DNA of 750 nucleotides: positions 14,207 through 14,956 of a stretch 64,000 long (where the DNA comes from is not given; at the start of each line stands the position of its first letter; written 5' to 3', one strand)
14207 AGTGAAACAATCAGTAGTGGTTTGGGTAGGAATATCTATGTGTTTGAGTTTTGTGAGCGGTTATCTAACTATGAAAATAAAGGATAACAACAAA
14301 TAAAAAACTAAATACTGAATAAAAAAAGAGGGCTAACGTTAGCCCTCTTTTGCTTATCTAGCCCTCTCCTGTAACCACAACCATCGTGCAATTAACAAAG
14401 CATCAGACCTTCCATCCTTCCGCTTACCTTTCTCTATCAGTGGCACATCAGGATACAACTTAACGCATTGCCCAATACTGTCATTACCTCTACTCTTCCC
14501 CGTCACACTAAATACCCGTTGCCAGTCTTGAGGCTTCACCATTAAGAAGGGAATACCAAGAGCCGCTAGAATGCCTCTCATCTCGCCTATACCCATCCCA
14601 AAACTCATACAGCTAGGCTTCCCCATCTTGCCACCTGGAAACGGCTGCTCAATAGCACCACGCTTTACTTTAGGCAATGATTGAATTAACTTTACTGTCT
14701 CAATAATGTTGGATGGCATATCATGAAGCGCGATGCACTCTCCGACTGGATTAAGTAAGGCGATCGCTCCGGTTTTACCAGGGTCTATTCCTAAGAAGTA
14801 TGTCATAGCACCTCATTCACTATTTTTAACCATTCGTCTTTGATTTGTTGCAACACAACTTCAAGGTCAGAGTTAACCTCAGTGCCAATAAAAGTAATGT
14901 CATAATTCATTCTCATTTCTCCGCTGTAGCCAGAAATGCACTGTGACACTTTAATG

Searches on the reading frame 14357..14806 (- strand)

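Call 66: search_protein_families(library=pfam, proteins=[window:14357-14806:-], max_evalue=0.01)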
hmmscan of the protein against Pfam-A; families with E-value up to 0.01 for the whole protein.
window:14357-14806:- (150 aa): 0 families

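Call 103: search_protein_families(library=phrogs, proteins=[window:14357-14806:-], max_evalue=0.001)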
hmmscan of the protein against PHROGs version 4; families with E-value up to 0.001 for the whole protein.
window:14357-14806:- (150 aa): 1 family
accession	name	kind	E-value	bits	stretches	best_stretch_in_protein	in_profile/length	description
phrog_1770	-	DNA, RNA and nucleotide metabolism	7.7e-27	95.2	1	1-142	3-146/158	Holliday junction resolvase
